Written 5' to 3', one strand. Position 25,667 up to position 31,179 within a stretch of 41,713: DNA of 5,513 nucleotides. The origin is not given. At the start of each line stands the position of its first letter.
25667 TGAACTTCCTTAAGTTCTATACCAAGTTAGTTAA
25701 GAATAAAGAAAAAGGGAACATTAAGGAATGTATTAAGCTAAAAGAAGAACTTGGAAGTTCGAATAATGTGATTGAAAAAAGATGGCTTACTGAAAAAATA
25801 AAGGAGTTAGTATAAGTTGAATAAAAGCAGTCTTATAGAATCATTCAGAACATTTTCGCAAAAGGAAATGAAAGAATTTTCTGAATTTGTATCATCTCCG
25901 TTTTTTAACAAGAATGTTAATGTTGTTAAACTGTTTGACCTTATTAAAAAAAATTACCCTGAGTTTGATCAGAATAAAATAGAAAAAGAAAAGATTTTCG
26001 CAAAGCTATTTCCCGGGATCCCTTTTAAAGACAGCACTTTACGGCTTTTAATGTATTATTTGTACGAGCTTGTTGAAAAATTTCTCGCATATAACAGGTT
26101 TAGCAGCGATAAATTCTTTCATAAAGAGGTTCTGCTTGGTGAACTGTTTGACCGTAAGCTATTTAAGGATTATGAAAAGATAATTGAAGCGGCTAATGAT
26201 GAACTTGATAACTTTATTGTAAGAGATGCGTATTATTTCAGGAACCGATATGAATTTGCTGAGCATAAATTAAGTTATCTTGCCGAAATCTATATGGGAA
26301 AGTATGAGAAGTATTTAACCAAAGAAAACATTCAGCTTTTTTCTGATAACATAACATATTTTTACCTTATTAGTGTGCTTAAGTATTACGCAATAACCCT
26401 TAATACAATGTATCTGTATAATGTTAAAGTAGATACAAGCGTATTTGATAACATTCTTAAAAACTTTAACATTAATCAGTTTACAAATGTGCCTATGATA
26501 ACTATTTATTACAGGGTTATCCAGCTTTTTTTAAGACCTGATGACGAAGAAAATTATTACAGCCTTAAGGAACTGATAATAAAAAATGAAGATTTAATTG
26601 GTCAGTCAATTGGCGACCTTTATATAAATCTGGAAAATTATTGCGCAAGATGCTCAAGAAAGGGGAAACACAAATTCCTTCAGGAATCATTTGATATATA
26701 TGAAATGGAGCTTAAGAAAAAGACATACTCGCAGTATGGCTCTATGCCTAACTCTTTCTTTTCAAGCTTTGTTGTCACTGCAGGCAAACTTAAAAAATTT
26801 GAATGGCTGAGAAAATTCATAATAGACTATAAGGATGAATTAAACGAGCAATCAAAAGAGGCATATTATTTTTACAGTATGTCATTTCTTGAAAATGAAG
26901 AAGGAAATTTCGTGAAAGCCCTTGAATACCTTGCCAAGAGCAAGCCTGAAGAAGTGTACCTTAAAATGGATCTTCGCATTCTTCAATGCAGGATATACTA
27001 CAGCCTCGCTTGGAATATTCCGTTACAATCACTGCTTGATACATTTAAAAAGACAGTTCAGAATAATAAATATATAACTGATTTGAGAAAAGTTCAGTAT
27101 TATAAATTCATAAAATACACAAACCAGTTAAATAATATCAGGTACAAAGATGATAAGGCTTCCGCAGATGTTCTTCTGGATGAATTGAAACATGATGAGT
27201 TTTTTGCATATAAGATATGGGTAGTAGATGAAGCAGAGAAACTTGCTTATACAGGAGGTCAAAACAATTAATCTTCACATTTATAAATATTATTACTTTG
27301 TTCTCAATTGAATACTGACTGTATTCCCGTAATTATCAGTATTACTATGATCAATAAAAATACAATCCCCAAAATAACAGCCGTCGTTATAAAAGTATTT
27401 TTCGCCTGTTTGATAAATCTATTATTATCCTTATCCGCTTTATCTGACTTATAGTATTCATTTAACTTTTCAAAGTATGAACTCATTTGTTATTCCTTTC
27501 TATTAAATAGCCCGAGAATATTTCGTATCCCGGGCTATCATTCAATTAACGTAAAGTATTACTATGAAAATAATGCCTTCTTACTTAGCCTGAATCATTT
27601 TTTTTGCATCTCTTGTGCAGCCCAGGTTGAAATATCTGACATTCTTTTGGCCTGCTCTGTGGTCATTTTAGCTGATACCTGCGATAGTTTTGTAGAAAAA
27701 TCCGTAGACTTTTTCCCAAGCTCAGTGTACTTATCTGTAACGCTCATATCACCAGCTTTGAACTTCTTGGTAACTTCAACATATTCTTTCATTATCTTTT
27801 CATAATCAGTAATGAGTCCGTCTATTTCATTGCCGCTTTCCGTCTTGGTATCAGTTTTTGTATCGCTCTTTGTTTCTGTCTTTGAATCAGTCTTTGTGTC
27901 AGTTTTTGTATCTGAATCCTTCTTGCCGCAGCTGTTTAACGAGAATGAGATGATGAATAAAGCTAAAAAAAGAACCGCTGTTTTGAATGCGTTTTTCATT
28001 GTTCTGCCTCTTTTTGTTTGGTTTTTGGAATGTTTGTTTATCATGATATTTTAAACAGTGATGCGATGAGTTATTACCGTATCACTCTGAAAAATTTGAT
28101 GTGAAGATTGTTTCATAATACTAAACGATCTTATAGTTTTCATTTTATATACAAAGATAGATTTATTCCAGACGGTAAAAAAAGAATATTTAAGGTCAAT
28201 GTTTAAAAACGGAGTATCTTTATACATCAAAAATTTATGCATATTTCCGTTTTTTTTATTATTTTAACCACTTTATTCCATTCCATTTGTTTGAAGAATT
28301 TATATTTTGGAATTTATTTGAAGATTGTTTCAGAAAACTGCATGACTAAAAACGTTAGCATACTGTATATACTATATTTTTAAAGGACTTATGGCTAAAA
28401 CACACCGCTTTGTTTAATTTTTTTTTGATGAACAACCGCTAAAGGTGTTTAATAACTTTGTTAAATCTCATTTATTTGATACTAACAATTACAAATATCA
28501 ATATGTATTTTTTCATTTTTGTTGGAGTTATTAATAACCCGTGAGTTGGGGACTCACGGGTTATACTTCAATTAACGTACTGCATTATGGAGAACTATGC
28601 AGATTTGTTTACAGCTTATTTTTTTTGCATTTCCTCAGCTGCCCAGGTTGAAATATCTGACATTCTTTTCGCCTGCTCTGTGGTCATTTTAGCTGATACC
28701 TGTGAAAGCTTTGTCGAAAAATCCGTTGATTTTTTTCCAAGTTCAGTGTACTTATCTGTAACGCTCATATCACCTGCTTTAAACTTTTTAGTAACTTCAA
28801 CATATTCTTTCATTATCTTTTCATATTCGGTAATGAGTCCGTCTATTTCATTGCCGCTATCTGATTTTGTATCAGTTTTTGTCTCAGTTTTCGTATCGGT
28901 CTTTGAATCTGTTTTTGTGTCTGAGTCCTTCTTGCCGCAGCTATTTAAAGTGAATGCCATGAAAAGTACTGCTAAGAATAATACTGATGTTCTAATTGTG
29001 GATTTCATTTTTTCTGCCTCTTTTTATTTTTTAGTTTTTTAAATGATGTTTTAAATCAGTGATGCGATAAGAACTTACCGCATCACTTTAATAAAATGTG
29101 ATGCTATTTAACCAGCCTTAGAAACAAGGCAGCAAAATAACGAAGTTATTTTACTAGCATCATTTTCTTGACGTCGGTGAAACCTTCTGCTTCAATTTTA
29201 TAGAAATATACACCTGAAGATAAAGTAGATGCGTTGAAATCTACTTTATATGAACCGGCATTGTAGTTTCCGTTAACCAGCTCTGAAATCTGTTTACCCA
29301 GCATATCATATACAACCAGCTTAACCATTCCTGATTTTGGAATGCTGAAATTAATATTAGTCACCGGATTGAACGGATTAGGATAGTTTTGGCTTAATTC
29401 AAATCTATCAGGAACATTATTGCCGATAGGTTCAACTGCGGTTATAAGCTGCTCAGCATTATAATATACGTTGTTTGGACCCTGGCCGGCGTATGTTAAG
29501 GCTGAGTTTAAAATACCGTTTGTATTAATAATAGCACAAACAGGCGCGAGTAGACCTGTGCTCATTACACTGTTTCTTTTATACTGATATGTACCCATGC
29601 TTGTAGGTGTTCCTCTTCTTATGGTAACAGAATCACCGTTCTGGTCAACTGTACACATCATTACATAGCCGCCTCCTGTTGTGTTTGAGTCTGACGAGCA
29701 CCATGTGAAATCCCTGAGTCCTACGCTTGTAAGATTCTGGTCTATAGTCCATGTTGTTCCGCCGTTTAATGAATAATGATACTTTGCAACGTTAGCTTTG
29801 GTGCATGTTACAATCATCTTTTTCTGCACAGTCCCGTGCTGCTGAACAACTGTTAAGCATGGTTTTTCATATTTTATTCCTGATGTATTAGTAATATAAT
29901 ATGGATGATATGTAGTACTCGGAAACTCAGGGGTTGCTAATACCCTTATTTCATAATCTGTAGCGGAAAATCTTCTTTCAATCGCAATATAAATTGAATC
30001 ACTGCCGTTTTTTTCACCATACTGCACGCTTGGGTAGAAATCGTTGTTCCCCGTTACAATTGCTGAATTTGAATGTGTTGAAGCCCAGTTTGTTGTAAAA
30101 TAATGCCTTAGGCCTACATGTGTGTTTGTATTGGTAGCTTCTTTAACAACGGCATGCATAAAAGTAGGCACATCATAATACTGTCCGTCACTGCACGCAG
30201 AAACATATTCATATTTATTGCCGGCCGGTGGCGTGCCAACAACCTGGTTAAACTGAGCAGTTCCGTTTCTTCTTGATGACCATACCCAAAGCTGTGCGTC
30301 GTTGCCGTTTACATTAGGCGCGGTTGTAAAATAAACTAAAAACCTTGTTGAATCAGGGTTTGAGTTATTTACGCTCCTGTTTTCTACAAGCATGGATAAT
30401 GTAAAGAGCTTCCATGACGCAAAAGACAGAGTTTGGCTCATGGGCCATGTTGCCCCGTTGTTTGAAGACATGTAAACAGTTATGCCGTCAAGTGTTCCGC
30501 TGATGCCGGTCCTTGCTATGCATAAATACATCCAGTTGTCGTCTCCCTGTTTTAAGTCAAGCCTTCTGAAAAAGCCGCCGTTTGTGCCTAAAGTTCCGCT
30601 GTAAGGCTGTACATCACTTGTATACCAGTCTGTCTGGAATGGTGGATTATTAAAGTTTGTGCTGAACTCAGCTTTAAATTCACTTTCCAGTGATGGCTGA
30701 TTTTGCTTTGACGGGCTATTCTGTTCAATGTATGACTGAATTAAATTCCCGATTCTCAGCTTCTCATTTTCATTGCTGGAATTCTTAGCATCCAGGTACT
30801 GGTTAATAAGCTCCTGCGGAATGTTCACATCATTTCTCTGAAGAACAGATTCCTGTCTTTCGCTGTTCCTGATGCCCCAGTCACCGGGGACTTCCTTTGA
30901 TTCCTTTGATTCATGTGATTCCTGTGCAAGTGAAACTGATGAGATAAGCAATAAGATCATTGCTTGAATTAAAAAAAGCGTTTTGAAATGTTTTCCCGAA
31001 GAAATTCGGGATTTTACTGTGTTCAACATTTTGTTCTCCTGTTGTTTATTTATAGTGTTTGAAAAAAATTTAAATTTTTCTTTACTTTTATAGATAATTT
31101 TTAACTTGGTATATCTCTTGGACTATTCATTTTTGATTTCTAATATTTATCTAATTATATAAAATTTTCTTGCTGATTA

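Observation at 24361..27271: Expanded, unassignable ~485-aa helical protein family (SPFFN family): overview and the translationally coupled tandem pair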

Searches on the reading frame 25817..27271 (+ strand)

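Call 5: search_protein_families(library=pfam, proteins=[window:25817-27271:+], max_evalue=1)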
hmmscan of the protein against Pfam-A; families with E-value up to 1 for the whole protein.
window:25817-27271:+ (484 aa): 2 families
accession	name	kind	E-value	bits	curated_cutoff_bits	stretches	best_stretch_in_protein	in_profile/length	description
PF01165.25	Ribosomal_S21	-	0.021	15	27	1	401-429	8-36/55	Ribosomal protein S21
PF22130.1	Phage_gp38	-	0.12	13.1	27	0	19-46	25-54/58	Lactococcus phage gp38-like protein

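Call 6: search_protein_families(library=ncbifam, proteins=[window:25817-27271:+], max_evalue=1)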
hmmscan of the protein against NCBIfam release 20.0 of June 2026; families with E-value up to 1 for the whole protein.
window:25817-27271:+ (484 aa): 1 family
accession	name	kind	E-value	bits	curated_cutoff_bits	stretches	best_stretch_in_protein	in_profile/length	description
TIGR00030.1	S21p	equivalog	0.058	13.2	28.95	1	405-429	13-37/58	30S ribosomal protein S21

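Call 86: search_protein_families(library=padloc, proteins=[window:25817-27271:+], max_evalue=0.1)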
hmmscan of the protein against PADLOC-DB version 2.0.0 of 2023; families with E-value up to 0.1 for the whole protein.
window:25817-27271:+ (484 aa): 0 families

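Call 87: search_protein_families(library=phrogs, proteins=[window:25817-27271:+], max_evalue=0.1)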
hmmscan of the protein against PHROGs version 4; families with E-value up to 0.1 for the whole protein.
window:25817-27271:+ (484 aa): 2 families
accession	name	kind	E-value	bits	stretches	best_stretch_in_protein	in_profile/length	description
phrog_9741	-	unknown function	0.0053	18.1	1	35-78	23-66/94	-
phrog_17058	-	unknown function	0.011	16.5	1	248-275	5-32/63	-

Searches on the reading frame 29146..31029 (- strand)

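Call 9: search_protein_families(library=pfam, proteins=[window:29146-31029:-], max_evalue=0.001)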
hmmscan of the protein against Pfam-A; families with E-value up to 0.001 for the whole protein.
window:29146-31029:- (627 aa): 1 family
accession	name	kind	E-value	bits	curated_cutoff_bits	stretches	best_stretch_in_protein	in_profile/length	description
PF18962.6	Por_Secre_tail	-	2.8e-11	44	27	1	549-624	2-74/75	Secretion system C-terminal sorting domain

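Call 82: search_protein_families(library=pfam, proteins=[window:29146-31029:-], max_evalue=0.01)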
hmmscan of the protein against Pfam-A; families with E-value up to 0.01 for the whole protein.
window:29146-31029:- (627 aa): 2 families
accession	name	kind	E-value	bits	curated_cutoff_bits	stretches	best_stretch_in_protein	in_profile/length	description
PF18962.6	Por_Secre_tail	-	2.8e-11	44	27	1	549-624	2-74/75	Secretion system C-terminal sorting domain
PF13585.12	CHU_C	-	0.0097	16.5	27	0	565-615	25-74/86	CHU_C Type IX secretion signal domain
